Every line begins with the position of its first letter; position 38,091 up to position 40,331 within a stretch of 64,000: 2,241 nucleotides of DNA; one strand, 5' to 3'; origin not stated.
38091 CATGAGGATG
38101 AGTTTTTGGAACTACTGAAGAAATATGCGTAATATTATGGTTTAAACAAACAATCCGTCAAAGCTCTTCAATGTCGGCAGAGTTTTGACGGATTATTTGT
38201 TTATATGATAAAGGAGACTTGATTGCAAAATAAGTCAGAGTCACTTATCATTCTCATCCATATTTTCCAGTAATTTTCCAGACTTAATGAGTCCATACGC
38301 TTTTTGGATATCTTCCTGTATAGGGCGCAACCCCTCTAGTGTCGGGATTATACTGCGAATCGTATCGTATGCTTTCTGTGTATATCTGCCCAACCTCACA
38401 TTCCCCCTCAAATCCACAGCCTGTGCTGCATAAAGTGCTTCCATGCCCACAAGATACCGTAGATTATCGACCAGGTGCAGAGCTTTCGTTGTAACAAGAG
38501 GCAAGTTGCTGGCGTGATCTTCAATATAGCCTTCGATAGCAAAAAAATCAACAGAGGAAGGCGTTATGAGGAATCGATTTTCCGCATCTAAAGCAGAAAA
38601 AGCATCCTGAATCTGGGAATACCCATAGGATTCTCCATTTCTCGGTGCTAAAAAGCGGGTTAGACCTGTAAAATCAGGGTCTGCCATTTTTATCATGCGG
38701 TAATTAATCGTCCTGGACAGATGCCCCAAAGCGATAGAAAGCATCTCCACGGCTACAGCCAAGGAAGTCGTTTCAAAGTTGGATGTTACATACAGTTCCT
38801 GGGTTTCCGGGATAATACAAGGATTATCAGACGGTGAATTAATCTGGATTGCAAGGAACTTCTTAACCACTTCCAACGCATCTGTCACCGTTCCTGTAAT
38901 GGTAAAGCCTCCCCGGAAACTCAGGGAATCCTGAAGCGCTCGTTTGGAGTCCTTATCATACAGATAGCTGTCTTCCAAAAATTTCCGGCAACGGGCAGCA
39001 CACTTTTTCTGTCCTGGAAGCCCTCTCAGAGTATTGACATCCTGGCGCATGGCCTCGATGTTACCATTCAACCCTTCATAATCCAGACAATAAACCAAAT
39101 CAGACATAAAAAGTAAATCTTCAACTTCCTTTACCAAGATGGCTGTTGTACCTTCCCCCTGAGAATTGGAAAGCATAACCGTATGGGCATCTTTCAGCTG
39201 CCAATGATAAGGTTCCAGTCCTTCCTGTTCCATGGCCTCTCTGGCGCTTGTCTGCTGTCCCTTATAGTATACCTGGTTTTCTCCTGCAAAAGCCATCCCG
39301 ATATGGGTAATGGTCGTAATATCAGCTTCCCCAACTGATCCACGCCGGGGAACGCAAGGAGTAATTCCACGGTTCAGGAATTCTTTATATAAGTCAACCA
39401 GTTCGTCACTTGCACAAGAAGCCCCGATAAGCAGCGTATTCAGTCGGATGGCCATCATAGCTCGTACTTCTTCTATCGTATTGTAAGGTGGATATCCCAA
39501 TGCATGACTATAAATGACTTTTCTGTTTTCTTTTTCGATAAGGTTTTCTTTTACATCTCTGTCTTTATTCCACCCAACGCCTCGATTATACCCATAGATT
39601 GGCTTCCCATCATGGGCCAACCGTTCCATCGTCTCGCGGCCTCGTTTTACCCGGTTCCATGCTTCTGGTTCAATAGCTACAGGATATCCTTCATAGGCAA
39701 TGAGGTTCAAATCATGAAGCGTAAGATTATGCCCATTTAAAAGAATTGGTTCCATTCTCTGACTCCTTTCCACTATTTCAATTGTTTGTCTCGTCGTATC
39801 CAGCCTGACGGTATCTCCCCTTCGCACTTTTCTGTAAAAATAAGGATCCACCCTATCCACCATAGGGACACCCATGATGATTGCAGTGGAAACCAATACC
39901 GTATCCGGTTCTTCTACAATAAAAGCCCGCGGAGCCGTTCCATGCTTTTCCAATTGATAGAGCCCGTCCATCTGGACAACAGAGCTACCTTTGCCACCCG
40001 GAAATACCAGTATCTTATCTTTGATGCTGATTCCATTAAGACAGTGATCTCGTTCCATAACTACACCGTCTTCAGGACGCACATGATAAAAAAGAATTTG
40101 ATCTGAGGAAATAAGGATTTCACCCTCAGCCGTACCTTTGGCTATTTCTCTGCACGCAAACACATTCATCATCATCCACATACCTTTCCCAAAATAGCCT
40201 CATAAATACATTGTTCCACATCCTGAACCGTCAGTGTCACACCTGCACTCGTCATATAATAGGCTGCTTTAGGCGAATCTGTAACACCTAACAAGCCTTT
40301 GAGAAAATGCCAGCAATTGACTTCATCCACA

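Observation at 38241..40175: Gene fusion of an aconitase-X swivel (small) subunit to a HAL-like domain that has Glu-Ala-Asp in place of the MIO triad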

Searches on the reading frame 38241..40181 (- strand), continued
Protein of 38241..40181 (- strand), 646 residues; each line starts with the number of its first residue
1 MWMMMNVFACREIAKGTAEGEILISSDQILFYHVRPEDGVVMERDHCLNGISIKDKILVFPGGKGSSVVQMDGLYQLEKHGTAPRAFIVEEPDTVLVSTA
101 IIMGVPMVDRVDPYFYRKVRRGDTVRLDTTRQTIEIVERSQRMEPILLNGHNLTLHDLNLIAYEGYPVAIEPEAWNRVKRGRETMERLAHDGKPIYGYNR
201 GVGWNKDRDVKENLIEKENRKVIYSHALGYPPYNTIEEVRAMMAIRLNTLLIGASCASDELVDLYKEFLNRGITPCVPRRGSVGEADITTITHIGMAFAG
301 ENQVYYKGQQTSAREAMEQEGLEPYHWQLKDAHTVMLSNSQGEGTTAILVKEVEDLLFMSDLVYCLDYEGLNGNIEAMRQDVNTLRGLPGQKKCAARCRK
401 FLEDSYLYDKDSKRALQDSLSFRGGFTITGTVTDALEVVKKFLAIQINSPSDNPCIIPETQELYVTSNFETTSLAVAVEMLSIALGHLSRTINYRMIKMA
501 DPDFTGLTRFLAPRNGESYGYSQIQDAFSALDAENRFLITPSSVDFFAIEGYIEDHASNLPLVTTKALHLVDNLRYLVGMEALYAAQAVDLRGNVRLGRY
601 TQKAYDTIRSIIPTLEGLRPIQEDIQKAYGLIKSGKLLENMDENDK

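Call 71: find_encoding_contigs(protein=P0079, flank=9000, max_places=1)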
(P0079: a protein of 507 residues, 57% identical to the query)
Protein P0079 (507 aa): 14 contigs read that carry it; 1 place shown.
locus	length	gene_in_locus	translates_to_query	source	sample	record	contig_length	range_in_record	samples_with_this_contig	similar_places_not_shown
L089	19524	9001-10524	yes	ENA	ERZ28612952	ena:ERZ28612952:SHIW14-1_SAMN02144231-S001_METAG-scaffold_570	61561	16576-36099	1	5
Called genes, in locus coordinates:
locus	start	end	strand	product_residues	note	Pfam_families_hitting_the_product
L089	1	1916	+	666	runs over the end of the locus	PF17391:Urocanase_N, PF01175:Urocanase, PF17392:Urocanase_C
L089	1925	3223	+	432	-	PF07969:Amidohydro_3 (weak), PF01979:Amidohydro_1, PF07969:Amidohydro_3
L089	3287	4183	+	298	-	PF07837:FTCD_N, PF02971:FTCD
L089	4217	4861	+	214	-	PF04961:FTCD_C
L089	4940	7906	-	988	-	PF07719:TPR_2 (faint), PF13424:TPR_12 (faint), PF03704:BTAD (weak), PF13191:AAA_16, PF13401:AAA_22 (faint), PF13181:TPR_8 (faint)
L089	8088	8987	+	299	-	PF02737:3HCDH_N, PF03446:NAD_binding_2 (faint), PF00725:3HCDH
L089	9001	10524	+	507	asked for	PF00221:Lyase_aromatic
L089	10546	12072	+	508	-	PF00221:Lyase_aromatic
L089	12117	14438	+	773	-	PF01315:Ald_Xan_dh_C, PF02738:MoCoBD_1, PF20256:MoCoBD_2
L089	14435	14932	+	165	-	PF00111:Fer2, PF13085:Fer2_3 (weak), PF01799:Fer2_2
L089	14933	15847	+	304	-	PF00941:FAD_binding_5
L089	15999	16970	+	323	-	PF00037:Fer4 (weak), PF12797:Fer4_2 (faint), PF12837:Fer4_6 (weak), PF13237:Fer4_10 (faint), PF14697:Fer4_21, PF12838:Fer4_7, PF13187:Fer4_9 (weak), PF00037:Fer4 (weak)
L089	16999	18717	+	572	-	PF00474:SSF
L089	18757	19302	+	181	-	-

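Call 72: find_encoding_contigs(protein=P0071, flank=9000, max_places=1)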
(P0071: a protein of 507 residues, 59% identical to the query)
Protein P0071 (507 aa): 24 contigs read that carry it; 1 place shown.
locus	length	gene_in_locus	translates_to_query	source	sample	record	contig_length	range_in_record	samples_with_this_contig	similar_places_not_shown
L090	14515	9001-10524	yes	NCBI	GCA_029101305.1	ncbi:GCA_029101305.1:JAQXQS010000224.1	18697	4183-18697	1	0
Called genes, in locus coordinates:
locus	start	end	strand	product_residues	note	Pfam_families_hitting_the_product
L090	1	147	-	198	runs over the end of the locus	PF13189:Cytidylate_kin2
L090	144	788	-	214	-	PF00528:BPD_transp_1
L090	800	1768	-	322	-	PF00005:ABC_tran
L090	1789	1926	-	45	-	-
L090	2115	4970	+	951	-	PF03704:BTAD, PF10602:RPN7 (faint), PF07719:TPR_2 (faint), PF13191:AAA_16, PF13424:TPR_12 (weak)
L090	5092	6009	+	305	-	PF12837:Fer4_6 (weak), PF13187:Fer4_9, PF00037:Fer4 (weak), PF12838:Fer4_7, PF13237:Fer4_10, PF14697:Fer4_21, PF12837:Fer4_6 (weak), PF00037:Fer4, +1 more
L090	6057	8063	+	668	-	PF17391:Urocanase_N, PF01175:Urocanase, PF17392:Urocanase_C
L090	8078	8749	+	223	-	PF02737:3HCDH_N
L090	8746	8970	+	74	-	PF00725:3HCDH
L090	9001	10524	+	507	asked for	PF00221:Lyase_aromatic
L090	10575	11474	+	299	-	PF04069:OpuAC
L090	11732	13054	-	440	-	PF13936:HTH_38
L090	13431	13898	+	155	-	PF00011:HSP20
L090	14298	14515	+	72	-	PF03449:GreA_GreB_N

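Call 75: fold_search(model_id=the predicted structure, library=pdb)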
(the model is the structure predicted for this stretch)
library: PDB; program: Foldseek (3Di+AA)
matches with E <= 10: 539; with E <= 0.001: 98
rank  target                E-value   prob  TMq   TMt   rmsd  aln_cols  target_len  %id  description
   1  6s7j_A                2.2e-42  1.00  0.72  0.93   2.8       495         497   48  Native crystal structure of ergothioneine degrading enzyme Ergothionase from Treponema denticola (released 2019-07-17)
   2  6s7j_C                2.7e-42  1.00  0.72  0.93   2.9       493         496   49  Native crystal structure of ergothioneine degrading enzyme Ergothionase from Treponema denticola (released 2019-07-17)
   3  6s7j_F                2.6e-41  1.00  0.72  0.93   2.9       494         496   48  Native crystal structure of ergothioneine degrading enzyme Ergothionase from Treponema denticola (released 2019-07-17)
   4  7tqr                  1.5e-30  1.00  0.70  0.93   2.6       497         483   28  Crystal Structure of histidine ammonia lyase from Thermoplasma acidophilum (released 2022-04-06)
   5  6v6h_A                8.2e-30  1.00  0.69  0.86   2.9       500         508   25  Crystal structure of histidine ammonia-lyase from Trypanosoma cruzi (released 2020-06-10)
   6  6v6h_C                1.3e-29  1.00  0.69  0.86   2.8       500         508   25  Crystal structure of histidine ammonia-lyase from Trypanosoma cruzi (released 2020-06-10)
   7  6v6h_B                2.1e-29  1.00  0.68  0.86   3.2       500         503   25  Crystal structure of histidine ammonia-lyase from Trypanosoma cruzi (released 2020-06-10)
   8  6v6h_D                3.6e-29  1.00  0.68  0.86   3.3       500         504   25  Crystal structure of histidine ammonia-lyase from Trypanosoma cruzi (released 2020-06-10)
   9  1b8f                  7.5e-29  1.00  0.71  0.89   2.9       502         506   27  Histidine ammonia-lyase (HAL) from Pseudomonas putida (released 1999-05-06)
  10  1gk2_A                9.8e-29  1.00  0.71  0.90   3.0       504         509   26  Histidine Ammonia-Lyase (HAL) Mutant F329G from Pseudomonas putida (released 2002-02-21)
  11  1gkj                  1.8e-28  1.00  0.71  0.90   3.0       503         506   26  Histidine Ammonia-Lyase (HAL) Mutant Y280F from Pseudomonas putida (released 2002-04-05)
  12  1eb4                  2.9e-28  1.00  0.71  0.90   3.0       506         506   26  Histidine Ammonia-Lyase (HAL) Mutant F329A from Pseudomonas putida (released 2002-02-21)
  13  1gk3                  8.9e-28  1.00  0.71  0.90   3.1       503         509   26  Histidine Ammonia-Lyase (HAL) Mutant D145A from Pseudomonas putida (released 2002-02-21)
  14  3kdy_A                7.8e-27  1.00  0.69  0.84   4.3       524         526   26  X-ray crystal structure of tyrosine aminomutase mutant construct (released 2010-07-07)
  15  3kdz_A                1.2e-26  1.00  0.70  0.85   4.0       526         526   26  X-ray crystal structure of a tyrosine aminomutase mutant construct with bound ligand (released 2010-07-07)
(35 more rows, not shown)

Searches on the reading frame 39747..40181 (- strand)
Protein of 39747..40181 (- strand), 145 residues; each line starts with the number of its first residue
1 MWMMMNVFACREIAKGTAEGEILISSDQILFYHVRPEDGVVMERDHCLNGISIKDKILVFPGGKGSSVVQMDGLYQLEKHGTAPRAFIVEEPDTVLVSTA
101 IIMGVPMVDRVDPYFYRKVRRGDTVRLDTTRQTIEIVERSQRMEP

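Call 46: search_solved_structures(query=window:39747-40181:-, max_evalue=0.001, show_alignments=3)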
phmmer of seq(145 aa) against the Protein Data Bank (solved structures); distinct sequences matched with E-value up to 0.001: 5.
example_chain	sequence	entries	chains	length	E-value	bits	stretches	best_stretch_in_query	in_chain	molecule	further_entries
7cnr_B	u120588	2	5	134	2.9e-22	82.1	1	11-139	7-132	UPF0107 protein TK1248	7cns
2hi6_A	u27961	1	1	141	2.9e-22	82.1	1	7-139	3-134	UPF0107 protein AF0055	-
7d2r_A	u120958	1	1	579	3.8e-06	29.9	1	10-114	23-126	cis-3-hydroxy-L-proline dehydratase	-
7cnp_A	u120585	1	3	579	3.8e-06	29.9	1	10-114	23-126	cis-3-hydroxy-L-proline dehydratase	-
7cnq_A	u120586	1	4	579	9.7e-06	28.6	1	10-114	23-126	cis-3-hydroxy-L-proline dehydratase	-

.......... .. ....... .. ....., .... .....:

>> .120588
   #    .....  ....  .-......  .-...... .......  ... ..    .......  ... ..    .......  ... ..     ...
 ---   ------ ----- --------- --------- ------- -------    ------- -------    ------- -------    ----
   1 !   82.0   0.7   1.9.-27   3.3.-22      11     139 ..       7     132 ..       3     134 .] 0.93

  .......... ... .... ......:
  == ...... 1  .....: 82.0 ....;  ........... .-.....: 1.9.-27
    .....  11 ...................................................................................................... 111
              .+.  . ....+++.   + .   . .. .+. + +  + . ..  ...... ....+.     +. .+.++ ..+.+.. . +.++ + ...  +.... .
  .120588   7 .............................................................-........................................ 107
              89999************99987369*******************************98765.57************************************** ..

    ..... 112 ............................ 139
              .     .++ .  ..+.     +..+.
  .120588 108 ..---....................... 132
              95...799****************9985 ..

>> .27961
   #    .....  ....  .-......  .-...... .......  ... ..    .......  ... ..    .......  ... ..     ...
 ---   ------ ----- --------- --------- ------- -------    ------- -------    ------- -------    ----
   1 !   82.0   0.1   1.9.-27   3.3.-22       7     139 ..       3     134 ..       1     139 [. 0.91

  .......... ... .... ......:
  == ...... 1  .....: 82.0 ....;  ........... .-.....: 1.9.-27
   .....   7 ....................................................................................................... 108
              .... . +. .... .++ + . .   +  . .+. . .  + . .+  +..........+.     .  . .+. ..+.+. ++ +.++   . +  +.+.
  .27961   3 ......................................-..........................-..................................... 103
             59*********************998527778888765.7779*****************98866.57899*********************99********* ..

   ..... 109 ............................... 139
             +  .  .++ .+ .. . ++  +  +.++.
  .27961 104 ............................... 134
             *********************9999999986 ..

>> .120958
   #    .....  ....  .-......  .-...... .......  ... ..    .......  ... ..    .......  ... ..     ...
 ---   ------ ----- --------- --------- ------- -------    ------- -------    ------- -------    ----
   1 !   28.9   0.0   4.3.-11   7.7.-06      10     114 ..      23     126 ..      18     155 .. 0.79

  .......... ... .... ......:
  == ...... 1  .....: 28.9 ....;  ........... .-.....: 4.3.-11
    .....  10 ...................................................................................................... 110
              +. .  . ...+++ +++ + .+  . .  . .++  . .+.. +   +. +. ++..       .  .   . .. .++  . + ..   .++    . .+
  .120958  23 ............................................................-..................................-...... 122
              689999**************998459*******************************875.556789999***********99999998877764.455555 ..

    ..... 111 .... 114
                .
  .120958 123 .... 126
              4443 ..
